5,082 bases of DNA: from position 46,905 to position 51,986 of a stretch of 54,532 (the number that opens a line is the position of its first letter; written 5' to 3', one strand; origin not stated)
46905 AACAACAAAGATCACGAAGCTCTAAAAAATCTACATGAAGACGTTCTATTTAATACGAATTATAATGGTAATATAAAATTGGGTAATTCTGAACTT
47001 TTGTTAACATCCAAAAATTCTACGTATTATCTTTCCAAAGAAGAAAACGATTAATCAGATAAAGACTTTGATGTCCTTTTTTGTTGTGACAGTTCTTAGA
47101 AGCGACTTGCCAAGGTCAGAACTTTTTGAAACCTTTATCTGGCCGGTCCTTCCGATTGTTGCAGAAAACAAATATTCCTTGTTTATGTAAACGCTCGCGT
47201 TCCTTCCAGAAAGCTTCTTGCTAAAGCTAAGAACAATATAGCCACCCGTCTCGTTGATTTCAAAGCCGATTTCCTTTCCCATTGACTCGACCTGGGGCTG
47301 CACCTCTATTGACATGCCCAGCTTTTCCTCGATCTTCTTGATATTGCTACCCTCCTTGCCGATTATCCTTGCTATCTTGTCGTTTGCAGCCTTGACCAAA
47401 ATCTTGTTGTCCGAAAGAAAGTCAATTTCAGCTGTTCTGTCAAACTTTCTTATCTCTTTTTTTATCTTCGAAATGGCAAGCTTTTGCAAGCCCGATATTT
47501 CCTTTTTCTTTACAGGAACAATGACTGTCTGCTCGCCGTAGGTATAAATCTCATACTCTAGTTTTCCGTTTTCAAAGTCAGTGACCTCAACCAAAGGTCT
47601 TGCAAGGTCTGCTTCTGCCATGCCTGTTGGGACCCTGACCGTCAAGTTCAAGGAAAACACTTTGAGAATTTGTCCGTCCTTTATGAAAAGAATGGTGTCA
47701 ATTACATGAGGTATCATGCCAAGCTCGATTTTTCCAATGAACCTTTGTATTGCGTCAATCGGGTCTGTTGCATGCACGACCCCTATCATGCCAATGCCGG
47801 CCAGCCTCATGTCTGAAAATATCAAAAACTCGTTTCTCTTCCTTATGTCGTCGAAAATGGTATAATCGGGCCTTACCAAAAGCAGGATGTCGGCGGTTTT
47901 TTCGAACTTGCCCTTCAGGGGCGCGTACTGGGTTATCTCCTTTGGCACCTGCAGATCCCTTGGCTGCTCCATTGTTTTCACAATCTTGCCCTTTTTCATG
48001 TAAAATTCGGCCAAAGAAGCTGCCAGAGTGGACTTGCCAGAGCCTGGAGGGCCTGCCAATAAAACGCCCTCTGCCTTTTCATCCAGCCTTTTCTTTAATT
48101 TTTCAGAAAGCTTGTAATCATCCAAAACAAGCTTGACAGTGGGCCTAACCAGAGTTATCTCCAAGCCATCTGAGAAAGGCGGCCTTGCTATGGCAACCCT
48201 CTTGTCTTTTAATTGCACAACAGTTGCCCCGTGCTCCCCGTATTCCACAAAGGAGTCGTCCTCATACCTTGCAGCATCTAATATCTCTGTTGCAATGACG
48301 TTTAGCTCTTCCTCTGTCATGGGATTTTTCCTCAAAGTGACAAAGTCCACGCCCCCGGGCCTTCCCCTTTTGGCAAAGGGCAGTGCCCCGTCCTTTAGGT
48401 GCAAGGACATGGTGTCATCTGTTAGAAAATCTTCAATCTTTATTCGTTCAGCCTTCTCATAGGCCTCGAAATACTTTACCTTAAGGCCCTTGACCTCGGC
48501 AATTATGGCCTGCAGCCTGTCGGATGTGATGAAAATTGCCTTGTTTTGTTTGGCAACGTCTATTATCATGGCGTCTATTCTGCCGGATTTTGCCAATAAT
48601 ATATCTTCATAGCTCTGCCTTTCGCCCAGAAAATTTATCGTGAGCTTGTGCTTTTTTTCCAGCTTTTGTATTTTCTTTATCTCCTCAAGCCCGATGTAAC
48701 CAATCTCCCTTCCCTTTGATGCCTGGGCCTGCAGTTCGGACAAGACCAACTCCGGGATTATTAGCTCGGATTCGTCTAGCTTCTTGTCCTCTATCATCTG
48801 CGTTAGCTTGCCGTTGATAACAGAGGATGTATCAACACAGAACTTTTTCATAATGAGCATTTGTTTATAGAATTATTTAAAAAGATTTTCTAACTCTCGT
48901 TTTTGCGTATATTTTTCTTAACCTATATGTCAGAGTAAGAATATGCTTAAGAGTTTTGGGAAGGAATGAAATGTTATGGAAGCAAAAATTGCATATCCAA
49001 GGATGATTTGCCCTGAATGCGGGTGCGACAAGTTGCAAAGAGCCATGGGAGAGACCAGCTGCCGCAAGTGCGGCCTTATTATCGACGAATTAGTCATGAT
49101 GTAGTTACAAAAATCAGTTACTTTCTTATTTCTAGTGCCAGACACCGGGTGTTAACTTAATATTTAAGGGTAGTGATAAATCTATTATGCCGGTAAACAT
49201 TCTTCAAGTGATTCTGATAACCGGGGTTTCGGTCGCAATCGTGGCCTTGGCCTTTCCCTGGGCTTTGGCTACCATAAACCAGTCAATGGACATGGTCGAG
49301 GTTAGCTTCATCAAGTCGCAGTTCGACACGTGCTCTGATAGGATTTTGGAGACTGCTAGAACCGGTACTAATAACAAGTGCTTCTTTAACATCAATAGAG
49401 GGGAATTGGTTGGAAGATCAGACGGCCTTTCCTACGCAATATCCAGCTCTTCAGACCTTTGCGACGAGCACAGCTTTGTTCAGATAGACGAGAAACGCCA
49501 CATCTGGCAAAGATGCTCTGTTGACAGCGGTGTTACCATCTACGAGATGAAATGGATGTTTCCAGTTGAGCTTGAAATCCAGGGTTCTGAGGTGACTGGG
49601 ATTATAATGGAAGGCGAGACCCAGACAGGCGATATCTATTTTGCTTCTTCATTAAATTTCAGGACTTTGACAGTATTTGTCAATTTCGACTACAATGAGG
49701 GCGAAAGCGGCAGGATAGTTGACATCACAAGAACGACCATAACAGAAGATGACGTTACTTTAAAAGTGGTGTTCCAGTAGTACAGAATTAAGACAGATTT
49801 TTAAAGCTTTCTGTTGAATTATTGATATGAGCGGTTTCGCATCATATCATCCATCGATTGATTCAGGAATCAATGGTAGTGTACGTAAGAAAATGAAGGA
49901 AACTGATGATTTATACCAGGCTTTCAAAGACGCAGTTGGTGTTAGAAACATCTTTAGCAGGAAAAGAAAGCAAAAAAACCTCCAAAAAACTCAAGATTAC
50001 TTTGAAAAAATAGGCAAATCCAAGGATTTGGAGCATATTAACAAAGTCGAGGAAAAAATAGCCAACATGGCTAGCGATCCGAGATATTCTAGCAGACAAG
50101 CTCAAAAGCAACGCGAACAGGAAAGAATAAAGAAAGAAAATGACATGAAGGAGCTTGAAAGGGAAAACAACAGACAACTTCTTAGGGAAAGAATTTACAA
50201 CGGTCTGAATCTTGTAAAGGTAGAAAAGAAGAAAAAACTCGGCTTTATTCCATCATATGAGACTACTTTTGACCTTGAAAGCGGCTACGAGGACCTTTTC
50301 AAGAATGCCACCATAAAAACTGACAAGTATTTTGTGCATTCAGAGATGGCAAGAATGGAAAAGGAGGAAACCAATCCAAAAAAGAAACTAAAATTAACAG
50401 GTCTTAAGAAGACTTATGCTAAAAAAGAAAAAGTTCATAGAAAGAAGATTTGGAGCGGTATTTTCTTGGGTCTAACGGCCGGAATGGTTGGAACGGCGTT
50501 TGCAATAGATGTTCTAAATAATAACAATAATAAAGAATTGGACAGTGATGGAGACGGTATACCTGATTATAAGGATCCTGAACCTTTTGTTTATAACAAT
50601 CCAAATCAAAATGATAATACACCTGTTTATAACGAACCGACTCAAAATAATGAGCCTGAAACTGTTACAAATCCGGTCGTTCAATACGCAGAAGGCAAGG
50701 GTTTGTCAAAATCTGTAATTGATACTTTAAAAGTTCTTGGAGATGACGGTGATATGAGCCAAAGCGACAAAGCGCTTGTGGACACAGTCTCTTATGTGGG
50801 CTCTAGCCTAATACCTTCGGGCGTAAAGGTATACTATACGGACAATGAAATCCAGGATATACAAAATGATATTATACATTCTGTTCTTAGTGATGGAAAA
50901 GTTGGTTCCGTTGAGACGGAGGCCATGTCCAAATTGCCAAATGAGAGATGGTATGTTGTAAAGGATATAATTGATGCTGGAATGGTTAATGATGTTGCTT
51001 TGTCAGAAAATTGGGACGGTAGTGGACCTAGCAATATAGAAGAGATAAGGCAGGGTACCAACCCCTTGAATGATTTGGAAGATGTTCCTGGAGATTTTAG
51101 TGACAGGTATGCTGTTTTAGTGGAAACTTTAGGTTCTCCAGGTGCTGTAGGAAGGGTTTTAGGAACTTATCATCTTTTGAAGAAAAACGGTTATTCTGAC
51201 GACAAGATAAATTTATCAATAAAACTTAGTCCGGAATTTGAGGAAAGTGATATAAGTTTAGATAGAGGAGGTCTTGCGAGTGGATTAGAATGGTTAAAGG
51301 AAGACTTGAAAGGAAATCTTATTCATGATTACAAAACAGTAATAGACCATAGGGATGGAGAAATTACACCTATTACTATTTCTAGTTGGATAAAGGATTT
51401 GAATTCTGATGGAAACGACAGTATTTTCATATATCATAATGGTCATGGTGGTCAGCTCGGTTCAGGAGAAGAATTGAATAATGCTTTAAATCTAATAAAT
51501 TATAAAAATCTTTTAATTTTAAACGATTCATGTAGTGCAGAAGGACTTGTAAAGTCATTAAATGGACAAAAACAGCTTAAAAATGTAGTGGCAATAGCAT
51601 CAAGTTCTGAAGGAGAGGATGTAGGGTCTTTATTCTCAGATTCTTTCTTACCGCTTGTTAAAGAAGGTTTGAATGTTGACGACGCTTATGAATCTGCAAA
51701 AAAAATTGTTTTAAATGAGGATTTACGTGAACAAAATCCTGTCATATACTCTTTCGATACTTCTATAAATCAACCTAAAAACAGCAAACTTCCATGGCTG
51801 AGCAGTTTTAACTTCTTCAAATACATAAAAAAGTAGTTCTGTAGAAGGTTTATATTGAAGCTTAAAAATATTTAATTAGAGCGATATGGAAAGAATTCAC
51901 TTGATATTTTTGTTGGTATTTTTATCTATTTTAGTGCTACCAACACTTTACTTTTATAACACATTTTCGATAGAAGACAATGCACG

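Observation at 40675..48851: Type IV pilus/Tad-like operon with six pilin-like genes, a split platform and a KaiC/FlaH-like ATPase, but no PilB/FlaI-type motor or prepilin peptidase in the window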

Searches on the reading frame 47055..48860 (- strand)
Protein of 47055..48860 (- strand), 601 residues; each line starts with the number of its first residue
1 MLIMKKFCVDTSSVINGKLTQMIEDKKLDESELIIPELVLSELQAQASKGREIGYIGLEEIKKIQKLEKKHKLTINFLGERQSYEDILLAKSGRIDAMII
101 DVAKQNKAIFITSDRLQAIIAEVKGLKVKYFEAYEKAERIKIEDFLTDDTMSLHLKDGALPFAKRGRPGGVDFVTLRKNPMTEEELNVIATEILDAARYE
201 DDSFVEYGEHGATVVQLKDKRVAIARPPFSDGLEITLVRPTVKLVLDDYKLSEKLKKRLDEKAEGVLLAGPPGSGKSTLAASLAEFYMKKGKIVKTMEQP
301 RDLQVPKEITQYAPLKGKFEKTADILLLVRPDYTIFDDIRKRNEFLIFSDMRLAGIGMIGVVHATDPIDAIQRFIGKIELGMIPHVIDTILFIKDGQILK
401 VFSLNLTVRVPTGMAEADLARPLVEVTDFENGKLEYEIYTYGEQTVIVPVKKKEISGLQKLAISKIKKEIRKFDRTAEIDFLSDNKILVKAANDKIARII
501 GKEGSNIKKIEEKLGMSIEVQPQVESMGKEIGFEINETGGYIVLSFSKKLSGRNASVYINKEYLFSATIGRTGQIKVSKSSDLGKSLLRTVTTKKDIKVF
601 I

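Call 6: search_protein_families(library=pfam, proteins=[window:47055-48860:-], max_evalue=0.001)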
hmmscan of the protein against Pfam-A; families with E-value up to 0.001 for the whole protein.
window:47055-48860:- (601 aa): 11 families
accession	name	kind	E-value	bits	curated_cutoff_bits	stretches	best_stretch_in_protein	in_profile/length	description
PF01850.27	PIN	-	1.4e-08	35.8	23.6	1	8-118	2-115/120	PIN domain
PF20720.3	nSTAND3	-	7.8e-08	32.6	27.2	1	254-303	9-57/155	Novel STAND NTPase 3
PF00013.35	KH_1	-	3.8e-06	27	21.5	1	491-523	6-39/66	KH domain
PF00437.27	T2SSE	-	5.8e-06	25.6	24.9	1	253-375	132-256/370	Type II/IV secretion system protein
PF13638.12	PIN_4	-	6.4e-05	23.7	21.9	1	9-129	3-129/132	PIN domain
PF13191.12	AAA_16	-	0.00014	22.8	32.6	1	255-321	16-75/167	AAA ATPase domain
PF07728.20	AAA_5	-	0.00019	21.9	22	1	265-303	1-37/139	AAA domain (dynein-related subfamily)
PF07650.23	KH_2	-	0.0003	21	22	1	466-520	6-60/78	KH domain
PF00005.33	ABC_tran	-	0.00043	21.3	25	0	263-302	11-51/137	ABC transporter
PF01695.23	IstB_IS21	-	0.00045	20.2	24.1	1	259-339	88-162/238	IstB-like ATP binding protein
PF13238.12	AAA_18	-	0.00058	20.8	29.4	0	266-303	1-37/128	AAA domain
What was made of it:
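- On PINA (archaeal PIN-ATPase-KH branch-migration ATPase); applies to 47055-48860 only: PIN, T2SSE-like and KH_1 domains (call 6).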

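Call 15: search_protein_families(library=ncbifam, proteins=[window:47055-48860:-], max_evalue=0.01)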
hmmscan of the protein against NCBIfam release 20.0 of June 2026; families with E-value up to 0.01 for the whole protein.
window:47055-48860:- (601 aa): 25 families
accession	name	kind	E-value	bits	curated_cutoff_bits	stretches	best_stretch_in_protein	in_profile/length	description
NF010335.0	PRK13764.1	equivalog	1.7e-237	789.9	340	1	4-599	3-610/613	ATPase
NF053733.1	HJMigATPsPINA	equivalog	6.6e-144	480.2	800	1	9-521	2-499/502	holliday junction branch migration ATPase PINA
NF041000.1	ATPase_ComGA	equivalog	6.6e-08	31.9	300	1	253-375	118-243/267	competence type IV pilus ATPase ComGA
TIGR01420.1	pilT_fam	subfamily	9.2e-06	25.1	319.1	1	152-300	16-160/343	PilT/PilU family type 4a pilus ATPase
TIGR02533.1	type_II_gspE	equivalog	4.6e-05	22.3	630.25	1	251-389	227-368/486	type II secretion system ATPase GspE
NF005992.0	PRK08116.1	subfamily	7.5e-05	22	189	1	259-339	110-187/269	hypothetical protein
NF006746.0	PRK09270.1-5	subfamily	8.4e-05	21.6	250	1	260-295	18-53/210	nucleoside/nucleotide kinase family protein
TIGR04352.1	HprK_rel_A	equivalog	0.00036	19.7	200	1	260-284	105-129/280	HprK-related kinase A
TIGR02788.1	VirB11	equivalog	0.00047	19.3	249.95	1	249-374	131-262/308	P-type DNA transfer ATPase VirB11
NF038214.1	IS21_help_AAA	equivalog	0.00062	19.5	200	1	261-329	88-156/232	IS21-like element helper ATPase IstB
NF003226.0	PRK04195.1-1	equivalog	0.00083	18.4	588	1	261-323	38-99/405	replication factor C large subunit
TIGR00635.1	ruvB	equivalog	0.001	18.2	299.05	1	256-303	23-72/305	Holliday junction branch migration DNA helicase RuvB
NF008805.1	PRK11824.1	equivalog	0.0014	17.1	471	1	486-522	546-582/683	polyribonucleotide nucleotidyltransferase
NF002981.0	PRK03695.1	equivalog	0.0015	18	281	1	262-295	25-58/253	vitamin B12 ABC transporter ATP-binding protein BtuD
NF010425.0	PRK13851.1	equivalog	0.0031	16.5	461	1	265-375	164-281/344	type IV secretion system protein VirB11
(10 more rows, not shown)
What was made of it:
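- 47055..48860 (-): PIN-ATPase-KH protein: PINA, a housekeeping DNA-repair ATPase. Not part of the pilus system. NCBIfam PRK13764 scores 790 bits against a cut-off of 340; the PINA model scores 480 bits (call 15).
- On PINA (archaeal PIN-ATPase-KH branch-migration ATPase); applies to 47055-48860 only: PRK13764 scores 789.9 bits against a cut-off of 340 (call 15).
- Checked: The PIN-ATPase-KH protein, 47055-48860(-), is NCBIfam PRK13764: 790 bits against a cut-off of 340 (call 15).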

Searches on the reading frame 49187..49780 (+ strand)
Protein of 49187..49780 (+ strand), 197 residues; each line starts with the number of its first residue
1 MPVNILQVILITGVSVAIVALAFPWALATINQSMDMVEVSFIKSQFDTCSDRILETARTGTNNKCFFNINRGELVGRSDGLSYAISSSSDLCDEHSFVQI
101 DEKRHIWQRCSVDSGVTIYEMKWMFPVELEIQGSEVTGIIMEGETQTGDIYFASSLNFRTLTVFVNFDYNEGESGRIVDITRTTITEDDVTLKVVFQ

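Call 7: search_protein_families(library=pfam, proteins=[window:49187-49780:+], max_evalue=0.01)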
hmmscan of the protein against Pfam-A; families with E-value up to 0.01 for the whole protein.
window:49187-49780:+ (197 aa): 0 families
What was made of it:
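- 49187..49780 (+): p197, a seventh pilin-like gene, divergent from PINA. The N-terminal motif is degenerate in the window (MPVNILQ...). No Pfam family (call 7).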

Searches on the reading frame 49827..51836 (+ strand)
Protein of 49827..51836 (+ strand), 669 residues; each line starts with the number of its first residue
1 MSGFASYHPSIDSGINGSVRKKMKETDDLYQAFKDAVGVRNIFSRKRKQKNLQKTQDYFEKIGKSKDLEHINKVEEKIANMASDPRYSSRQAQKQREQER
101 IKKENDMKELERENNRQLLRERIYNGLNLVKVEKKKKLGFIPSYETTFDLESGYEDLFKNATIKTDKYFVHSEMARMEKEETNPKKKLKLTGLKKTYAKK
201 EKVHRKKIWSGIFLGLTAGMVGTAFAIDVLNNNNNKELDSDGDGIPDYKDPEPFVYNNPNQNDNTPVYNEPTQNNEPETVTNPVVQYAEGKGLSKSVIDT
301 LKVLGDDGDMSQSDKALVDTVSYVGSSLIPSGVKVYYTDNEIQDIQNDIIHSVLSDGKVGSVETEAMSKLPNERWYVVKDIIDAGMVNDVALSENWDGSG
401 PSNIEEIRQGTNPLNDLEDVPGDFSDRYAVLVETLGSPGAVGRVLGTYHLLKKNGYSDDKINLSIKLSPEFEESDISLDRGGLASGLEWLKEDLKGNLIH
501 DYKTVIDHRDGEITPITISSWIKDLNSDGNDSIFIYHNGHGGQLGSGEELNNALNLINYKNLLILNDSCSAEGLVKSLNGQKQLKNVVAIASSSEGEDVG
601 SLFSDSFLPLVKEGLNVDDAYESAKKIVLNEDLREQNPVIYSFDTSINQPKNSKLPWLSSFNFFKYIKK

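Call 7: search_protein_families(library=pfam, proteins=[window:49827-51836:+], max_evalue=0.01)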
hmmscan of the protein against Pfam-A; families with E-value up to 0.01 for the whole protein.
window:49827-51836:+ (669 aa): 1 family
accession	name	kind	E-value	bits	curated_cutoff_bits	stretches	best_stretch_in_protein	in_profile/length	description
PF18884.5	TSP3_bac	-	0.0038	17.5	25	0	239-248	1-10/22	Bacterial TSP3 repeat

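Call 82: search_protein_families(library=pfam, proteins=[window:49827-51836:+], max_evalue=0.1)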
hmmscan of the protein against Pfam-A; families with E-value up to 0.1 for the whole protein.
window:49827-51836:+ (669 aa): 2 families
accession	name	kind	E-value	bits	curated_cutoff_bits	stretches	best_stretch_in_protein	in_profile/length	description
PF18884.5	TSP3_bac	-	0.0038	17.5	25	0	239-248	1-10/22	Bacterial TSP3 repeat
PF01650.23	Peptidase_C13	-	0.042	13.8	22.8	0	519-578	97-169/258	Peptidase C13 family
